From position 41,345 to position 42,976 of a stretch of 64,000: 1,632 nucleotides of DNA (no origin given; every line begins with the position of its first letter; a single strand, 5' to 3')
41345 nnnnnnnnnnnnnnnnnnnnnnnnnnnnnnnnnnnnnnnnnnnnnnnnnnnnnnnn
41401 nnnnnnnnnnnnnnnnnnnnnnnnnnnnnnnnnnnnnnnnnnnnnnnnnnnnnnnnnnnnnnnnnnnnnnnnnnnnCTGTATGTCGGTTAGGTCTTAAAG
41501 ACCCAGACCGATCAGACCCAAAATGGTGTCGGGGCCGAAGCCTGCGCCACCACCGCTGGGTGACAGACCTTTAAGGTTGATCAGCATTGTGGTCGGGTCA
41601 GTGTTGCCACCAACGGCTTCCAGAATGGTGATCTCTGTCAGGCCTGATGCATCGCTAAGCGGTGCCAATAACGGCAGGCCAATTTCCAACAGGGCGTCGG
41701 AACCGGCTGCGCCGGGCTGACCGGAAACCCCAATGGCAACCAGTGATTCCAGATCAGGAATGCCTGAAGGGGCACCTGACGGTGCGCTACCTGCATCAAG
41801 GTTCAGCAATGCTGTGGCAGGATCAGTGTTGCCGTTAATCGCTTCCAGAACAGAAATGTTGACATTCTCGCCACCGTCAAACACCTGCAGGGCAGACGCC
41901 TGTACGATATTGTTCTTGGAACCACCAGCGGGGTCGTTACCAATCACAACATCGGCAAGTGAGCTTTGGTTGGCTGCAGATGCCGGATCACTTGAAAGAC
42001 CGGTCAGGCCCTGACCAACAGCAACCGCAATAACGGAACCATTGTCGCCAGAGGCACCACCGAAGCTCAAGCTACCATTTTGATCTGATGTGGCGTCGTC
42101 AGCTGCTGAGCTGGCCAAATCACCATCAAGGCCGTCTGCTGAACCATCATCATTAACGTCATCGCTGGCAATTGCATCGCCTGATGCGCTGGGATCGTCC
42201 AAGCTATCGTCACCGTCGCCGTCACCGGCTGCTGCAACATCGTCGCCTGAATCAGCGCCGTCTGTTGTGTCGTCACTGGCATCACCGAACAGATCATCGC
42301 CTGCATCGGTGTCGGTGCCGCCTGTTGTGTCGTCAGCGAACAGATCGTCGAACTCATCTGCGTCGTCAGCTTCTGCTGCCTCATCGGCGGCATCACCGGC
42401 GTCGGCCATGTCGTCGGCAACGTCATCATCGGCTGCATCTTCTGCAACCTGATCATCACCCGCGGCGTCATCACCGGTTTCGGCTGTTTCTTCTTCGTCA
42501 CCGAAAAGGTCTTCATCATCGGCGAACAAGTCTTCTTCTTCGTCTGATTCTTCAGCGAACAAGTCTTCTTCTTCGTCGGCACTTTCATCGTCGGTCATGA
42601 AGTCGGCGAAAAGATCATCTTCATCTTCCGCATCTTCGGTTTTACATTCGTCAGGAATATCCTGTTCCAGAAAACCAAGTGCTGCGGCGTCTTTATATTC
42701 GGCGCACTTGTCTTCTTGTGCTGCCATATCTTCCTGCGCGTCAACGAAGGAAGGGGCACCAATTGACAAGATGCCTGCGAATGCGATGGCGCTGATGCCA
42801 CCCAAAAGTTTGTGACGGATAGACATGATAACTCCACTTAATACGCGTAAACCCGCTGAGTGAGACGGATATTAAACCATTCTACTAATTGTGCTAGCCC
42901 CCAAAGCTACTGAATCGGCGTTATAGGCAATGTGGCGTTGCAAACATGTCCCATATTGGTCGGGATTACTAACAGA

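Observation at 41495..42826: Polyacidic intrinsically disordered secreted protein with DNA-level tandem repeats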

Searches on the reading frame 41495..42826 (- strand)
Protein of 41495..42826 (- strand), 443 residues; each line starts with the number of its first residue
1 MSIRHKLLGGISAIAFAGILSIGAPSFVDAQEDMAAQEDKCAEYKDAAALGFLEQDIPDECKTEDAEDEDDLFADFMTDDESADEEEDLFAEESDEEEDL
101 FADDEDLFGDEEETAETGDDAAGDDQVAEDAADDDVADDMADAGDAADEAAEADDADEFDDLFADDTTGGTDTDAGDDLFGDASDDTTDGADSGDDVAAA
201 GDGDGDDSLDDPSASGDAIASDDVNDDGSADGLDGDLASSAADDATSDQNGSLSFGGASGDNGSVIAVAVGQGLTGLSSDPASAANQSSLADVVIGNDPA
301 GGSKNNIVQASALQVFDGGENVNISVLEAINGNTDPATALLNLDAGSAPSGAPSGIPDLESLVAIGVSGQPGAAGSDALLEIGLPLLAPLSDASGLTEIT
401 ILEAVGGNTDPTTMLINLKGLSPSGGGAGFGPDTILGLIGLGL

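Call 4: search_protein_families(library=pfam, proteins=[window:41495-42826:-], max_evalue=0.1)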
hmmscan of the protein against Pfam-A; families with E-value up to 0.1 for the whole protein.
window:41495-42826:- (443 aa): 0 families

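Call 5: search_protein_families(library=ncbifam, proteins=[window:41495-42826:-], max_evalue=0.1)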
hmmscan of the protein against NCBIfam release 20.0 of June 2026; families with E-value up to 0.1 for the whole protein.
window:41495-42826:- (443 aa): 0 families

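Call 12: find_encoding_contigs(protein=window:41495-42826:-, flank=8000, max_places=6)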
Protein window:41495-42826:- (443 aa): 4 contigs read that carry it; 1 place shown.
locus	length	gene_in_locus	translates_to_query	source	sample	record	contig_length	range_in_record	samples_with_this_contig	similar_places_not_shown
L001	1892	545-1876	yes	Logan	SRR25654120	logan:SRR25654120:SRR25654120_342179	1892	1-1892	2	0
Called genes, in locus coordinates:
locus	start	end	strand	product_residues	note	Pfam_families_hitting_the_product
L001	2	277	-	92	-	?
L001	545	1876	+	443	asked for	-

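Call 39: predict_structure(alignment_id=A4)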
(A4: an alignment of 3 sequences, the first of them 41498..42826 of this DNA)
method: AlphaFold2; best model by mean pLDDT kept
length: 443 residues; sequences in the alignment: 3
mean_pLDDT: 35.5   pTM: 0.17
mean pLDDT of the five models: 35.5, 35.3, 34.8, 33.2, 32.0
residues with pLDDT >= 90: 0; 70-90: 0; 50-70: 28; < 50: 415
segments of 3 or more residues with pLDDT < 50: 1-38, 45-53, 65-70, 73-88, 90-98, 100-106, 109-127, 129-156, 158-160, 162-173, 175-178, 180-443
pLDDT, mean of each block of 10 residues (from residue 1): 30 28 32 42 50 53 50 46 44 48 47 43 42 45 44 46 44 43 40 41 39 36 39 33 26 26 29 31 32 32 30 31 32 29 29 26 26 27 24 27 27 25 28 27 22
secondary structure, 60 per line:
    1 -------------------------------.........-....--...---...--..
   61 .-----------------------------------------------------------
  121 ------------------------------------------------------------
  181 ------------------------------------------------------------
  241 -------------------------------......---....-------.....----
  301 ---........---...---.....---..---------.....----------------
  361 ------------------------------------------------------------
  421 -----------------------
elements in order: H32-40 H42-45 H272-277 H281-284 E292-296 E307-311 E315-317 E321-325 E340-344

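Call 43: find_related_loci(query=A5, collection=genome_contigs, flank=6000)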
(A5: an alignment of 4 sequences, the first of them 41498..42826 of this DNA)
Query A5 (443 aa) in genome_contigs; peptide patterns used: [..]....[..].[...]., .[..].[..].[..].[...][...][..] (x = any residue, [..] = any of these).
599 stretches matched a pattern (row limit reached: there are more); 1 encode a relative of the query (tblastn E <= 1e-3); 1 distinct loci.
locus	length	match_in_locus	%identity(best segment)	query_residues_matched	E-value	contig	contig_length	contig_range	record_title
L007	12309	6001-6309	44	265-371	2e-16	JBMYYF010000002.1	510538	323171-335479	MAG: Alphaproteobacteria bacterium isolate ME_XS_2208_bin_48 ME_XS_2208_bin_48_1, whole genome shotgun sequence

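Call 47: search_protein_families(library=pfam, proteins=[L007:3587-4945:-], max_evalue=1)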
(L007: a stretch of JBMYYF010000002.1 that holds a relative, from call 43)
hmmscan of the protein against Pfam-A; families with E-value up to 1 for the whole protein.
L007:3587-4945:- (453 aa): 18 families
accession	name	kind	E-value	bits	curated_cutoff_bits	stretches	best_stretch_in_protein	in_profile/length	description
PF13424.12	TPR_12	-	9.1e-06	26.2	30.1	1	96-125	5-34/77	Tetratricopeptide repeat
PF11059.14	DUF2860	-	5.6e-05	22.9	22.9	1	289-448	136-290/294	Protein of unknown function (DUF2860)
PF13432.12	TPR_16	-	6.9e-05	23.7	32.7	1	72-123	9-61/65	Tetratricopeptide repeat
PF14559.12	TPR_19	-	7.3e-05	23.5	25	1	72-118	3-49/68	Tetratricopeptide repeat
PF14561.12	TPR_20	-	0.00023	21.9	25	1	43-83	5-45/90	Tetratricopeptide repeat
PF13428.12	TPR_14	-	0.0034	18.4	23.5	1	95-131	2-38/44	Tetratricopeptide repeat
PF07719.23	TPR_2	-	0.0034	17.8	27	1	99-120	6-27/34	Tetratricopeptide repeat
PF13371.12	TPR_9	-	0.0046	17.4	35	1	49-85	18-54/73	Tetratricopeptide repeat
PF09613.16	HrpB1_HrpK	-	0.015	15.4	29.3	1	56-125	7-76/126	Bacterial type III secretion protein (HrpB1_HrpK)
PF13374.12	TPR_10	-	0.019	15.4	27.5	1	100-125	8-33/42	Tetratricopeptide repeat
PF13431.12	TPR_17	-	0.022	15.4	24.4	1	51-75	4-28/34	Tetratricopeptide repeat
PF04575.19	SlipAM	-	0.04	13.9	22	1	218-449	68-284/288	Surface lipoprotein assembly modifier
PF24575.1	TPR_Slam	-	0.048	14.5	35.2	1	56-114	43-101/104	Surface lipoprotein assembly modifier, N-terminal TPR repeats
PF25641.1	Head_fiber_dimeric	-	0.05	13.9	30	1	191-218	15-42/61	Head fiber dimeric protein-like domain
PF13174.12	TPR_6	-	0.072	14.2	26.3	0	98-118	4-24/33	Tetratricopeptide repeat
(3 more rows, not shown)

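Call 48: search_protein_families(library=pfam, proteins=[L007:5245-6621:+], max_evalue=10)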
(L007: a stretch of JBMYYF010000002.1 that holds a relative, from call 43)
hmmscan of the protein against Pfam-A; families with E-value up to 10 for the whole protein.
L007:5245-6621:+ (459 aa): 0 families

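Call 63: find_related_loci(query=A5, collection=metagenome_contigs, flank=4000)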
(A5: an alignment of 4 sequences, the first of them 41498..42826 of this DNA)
Query A5 (443 aa) in metagenome_contigs; peptide patterns used: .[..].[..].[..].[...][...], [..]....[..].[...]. (x = any residue, [..] = any of these).
600 stretches matched a pattern, but none encodes a relative of the query by tblastn (E <= 1e-3).

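Call 84: list_cluster_members(proteins=[window:41498-42826:-, P0005, P0006, L005:401-1735:-, L007:5245-6621:+])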
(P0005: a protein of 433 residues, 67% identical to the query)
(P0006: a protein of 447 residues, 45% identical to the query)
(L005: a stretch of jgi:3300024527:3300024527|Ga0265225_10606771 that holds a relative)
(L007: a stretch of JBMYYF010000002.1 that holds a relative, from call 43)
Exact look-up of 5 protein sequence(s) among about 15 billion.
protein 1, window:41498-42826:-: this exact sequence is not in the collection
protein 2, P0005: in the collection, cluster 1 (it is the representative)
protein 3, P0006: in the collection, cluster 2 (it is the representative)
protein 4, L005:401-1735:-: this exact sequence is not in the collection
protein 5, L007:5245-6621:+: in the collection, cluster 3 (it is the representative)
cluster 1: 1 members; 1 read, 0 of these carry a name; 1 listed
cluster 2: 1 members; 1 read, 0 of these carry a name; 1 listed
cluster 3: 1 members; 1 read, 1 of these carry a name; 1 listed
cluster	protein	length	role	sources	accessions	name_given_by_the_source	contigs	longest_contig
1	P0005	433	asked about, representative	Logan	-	-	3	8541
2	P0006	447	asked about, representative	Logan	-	-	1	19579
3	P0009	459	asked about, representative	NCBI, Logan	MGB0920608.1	MAG: hypothetical protein ACPG1C_04715 [Alphaproteobacteria bacterium]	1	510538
